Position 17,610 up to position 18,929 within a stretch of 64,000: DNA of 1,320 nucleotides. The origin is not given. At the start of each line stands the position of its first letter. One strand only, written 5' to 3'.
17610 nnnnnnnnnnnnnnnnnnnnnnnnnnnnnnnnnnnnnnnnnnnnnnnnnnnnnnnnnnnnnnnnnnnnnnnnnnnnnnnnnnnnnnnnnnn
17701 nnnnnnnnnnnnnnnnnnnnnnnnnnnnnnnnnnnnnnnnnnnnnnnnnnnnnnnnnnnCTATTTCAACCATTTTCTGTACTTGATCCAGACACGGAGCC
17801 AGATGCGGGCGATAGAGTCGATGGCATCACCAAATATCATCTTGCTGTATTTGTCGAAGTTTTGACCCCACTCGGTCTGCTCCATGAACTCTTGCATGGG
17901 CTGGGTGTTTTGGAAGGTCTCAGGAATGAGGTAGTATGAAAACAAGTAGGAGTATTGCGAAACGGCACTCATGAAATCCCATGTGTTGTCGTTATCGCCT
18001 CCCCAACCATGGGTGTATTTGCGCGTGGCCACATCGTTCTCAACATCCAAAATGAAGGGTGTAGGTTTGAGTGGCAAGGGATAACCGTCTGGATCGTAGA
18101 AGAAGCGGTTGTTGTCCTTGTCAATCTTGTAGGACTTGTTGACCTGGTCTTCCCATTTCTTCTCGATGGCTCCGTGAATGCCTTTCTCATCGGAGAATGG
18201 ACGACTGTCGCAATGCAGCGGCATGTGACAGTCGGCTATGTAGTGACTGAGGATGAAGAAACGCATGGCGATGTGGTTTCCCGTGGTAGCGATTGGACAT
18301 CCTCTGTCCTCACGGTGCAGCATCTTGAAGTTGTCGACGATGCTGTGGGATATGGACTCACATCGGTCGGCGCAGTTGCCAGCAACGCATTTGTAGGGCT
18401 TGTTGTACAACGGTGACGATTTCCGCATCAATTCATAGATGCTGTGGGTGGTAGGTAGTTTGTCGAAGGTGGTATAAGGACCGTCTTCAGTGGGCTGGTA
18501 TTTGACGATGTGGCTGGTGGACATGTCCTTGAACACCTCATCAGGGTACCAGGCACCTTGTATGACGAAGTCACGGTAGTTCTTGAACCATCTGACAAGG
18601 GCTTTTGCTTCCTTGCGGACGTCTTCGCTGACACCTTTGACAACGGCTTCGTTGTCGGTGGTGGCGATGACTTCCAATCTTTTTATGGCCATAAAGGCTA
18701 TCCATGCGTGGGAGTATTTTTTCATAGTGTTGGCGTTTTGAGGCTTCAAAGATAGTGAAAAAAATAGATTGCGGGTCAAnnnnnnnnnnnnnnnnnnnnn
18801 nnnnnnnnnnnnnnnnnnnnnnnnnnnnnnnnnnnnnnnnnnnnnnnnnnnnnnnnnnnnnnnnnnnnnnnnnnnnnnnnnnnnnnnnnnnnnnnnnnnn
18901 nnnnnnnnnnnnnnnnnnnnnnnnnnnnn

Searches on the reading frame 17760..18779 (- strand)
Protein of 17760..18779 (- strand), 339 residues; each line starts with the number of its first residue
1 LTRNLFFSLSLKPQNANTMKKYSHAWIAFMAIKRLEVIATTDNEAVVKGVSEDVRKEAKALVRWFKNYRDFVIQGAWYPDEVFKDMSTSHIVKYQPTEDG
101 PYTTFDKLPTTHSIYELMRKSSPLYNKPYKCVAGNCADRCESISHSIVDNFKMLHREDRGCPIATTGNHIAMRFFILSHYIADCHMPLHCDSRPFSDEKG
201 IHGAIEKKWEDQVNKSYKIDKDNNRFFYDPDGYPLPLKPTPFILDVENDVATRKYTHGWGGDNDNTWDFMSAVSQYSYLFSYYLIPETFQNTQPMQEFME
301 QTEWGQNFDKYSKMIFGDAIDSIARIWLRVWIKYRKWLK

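Call 9: search_protein_families(library=pfam, proteins=[window:17760-18779:-], max_evalue=0.01)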
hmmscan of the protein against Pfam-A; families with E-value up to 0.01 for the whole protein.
window:17760-18779:- (339 aa): 1 family
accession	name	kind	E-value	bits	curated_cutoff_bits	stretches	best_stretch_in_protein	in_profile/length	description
PF02265.22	S1-P1_nuclease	-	0.0047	17.2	29.5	1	143-193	86-130/258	S1/P1 Nuclease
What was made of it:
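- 17760..18722 (-): 321-aa cassette gene, weakly similar to S1/P1 nuclease and phospholipase C. It is present in only 20 of 37 loci. Pfam E=0.0047, below the family cut-off (call 9).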

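Call 11: find_homologous_proteins(query=window:17760-18779:-)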
Query window:17760-18779:- (339 aa): 646 proteins with E <= 0.001 among 1099 candidates; the best 120 are listed.
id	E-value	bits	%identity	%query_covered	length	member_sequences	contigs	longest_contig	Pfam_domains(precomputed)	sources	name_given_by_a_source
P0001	4.1e-220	748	97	95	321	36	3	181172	-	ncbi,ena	-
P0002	6.8e-211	718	93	95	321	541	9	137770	-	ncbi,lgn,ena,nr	ncbi:MAG: hypothetical protein II899_12295 [Bacteroidales bacterium]|nr:hypothetical protein [Bacter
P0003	2.5e-194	663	84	95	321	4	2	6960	-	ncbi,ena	-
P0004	1.8e-189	647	81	97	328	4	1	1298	-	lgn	-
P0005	3.6e-187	640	81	95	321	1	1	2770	-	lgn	-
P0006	7.5e-187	639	81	95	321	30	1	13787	-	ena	-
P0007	4.4e-186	636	82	94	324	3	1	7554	-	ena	-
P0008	2.9e-183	627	81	95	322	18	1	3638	-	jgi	jgi:hypothetical protein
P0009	6.8e-180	616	79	95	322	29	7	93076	-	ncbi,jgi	jgi:hypothetical protein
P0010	1.0e-178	612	80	95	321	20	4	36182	-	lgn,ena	-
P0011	5.8e-177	606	79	91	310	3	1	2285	-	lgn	-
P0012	5.9e-176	603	77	95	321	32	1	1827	-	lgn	-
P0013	2.4e-174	598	78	95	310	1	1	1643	-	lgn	-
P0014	4.2e-174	597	76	95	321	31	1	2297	-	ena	-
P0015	1.6e-173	595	76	95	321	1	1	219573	-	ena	-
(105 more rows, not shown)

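Call 15: find_related_loci(query=A1, collection=genome_contigs, flank=6000)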
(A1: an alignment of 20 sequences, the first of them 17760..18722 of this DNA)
Query A1 (320 aa) in genome_contigs; peptide patterns used: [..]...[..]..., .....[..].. (x = any residue, [..] = any of these).
184 stretches matched a pattern; 172 encode a relative of the query (tblastn E <= 1e-3); the best 80 are kept; 80 distinct loci.
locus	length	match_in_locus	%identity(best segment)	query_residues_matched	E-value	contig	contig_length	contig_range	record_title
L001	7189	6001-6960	98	1-320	0e+0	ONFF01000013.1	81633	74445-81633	uncultured Bacteroidales bacterium isolate RUG245 genome assembly, contig: scaffold_56, whole genome shotgun sequence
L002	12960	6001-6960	98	1-320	0e+0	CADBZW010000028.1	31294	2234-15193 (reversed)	MAG: uncultured Bacteroidia bacterium isolate RUG14460 genome assembly, contig: RUG14460_asm_28, whole genome shotgun se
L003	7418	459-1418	98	1-320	0e+0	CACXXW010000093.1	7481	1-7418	MAG: uncultured Bacteroidia bacterium isolate RUG11691 genome assembly, contig: RUG11691_asm_93, whole genome shotgun se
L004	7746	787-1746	98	1-320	0e+0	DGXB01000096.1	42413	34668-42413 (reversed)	MAG TPA_asm: Bacteroidales bacterium UBA4243 UBA4243_contig_26114, whole genome shotgun sequence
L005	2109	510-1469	98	1-320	0e+0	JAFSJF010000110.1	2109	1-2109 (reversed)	MAG: Bacteroidales bacterium isolate RGIG3192 Goat_Reticulum-1__c469068, whole genome shotgun sequence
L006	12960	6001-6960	97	1-320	0e+0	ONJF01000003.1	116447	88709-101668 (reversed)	uncultured Bacteroidales bacterium isolate RUG358 genome assembly, contig: scaffold_39, whole genome shotgun sequence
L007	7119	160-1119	92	1-320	0e+0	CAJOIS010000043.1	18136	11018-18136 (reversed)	uncultured Bacteroidales bacterium isolate Red_deer_4_mag_37 genome assembly, contig: scaffold_9594, whole genome shotgu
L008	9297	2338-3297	93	1-320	0e+0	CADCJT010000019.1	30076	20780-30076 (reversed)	MAG: uncultured Bacteroidia bacterium isolate RUG14714 genome assembly, contig: RUG14714_asm_19, whole genome shotgun se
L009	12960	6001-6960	92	1-320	0e+0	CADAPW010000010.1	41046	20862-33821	MAG: uncultured Bacteroidia bacterium isolate RUG13515 genome assembly, contig: RUG13515_asm_10, whole genome shotgun se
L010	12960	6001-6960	91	1-320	0e+0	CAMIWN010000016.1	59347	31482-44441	MAG: uncultured Bacteroidales bacterium isolate SRR12081302_bin.27_metaWRAP_v1.3_MAG genome assembly, contig: ERZ1228977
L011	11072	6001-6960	91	1-320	0e+0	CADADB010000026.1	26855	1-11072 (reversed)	MAG: uncultured Bacteroidetes bacterium isolate RUG13189 genome assembly, contig: RUG13189_asm_26, whole genome shotgun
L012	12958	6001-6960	90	1-320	0e+0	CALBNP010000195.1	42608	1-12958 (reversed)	MAG TPA_asm: uncultured Bacteroidales bacterium isolate SRR6425747_bin.106_CONCOCT_v1.1_MAG genome assembly, contig: ERZ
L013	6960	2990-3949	84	1-320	0e+0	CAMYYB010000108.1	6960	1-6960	MAG TPA_asm: uncultured Bacteroidales bacterium isolate SRR10912539_bin.2_metaWRAP_v1.3_MAG genome assembly, contig: ERZ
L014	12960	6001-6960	82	1-320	0e+0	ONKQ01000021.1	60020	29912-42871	uncultured Bacteroidales bacterium isolate RUG390 genome assembly, contig: scaffold_146, whole genome shotgun sequence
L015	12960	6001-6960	82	1-320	0e+0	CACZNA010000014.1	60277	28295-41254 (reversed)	MAG: uncultured Bacteroidia bacterium isolate RUG12769 genome assembly, contig: RUG12769_asm_14, whole genome shotgun se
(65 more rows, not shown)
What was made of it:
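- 17760..18722 (-): Homologs are widespread (calls 11, 15).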

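Call 53: search_protein_families(library=phrogs, proteins=[window:17760-18722:-], max_evalue=0.001)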
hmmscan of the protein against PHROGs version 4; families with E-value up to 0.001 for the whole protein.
window:17760-18722:- (320 aa): 0 families

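Call 54: search_protein_families(library=padloc, proteins=[window:17760-18722:-], max_evalue=0.001)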
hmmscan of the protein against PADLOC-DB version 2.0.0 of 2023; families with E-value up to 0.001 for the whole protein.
window:17760-18722:- (320 aa): 0 families

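Call 105: search_solved_structures(query=A1, max_evalue=0.01)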
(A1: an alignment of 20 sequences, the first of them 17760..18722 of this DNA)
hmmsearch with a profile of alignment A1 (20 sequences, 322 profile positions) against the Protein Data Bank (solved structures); distinct sequences matched with E-value up to 0.01: 0.
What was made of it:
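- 17760..18722 (-): No PDB sequence match (call 105).
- Tried and rejected: A PDB profile search gave nothing for the S1/P1-like protein, so that label is weak (call 105).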
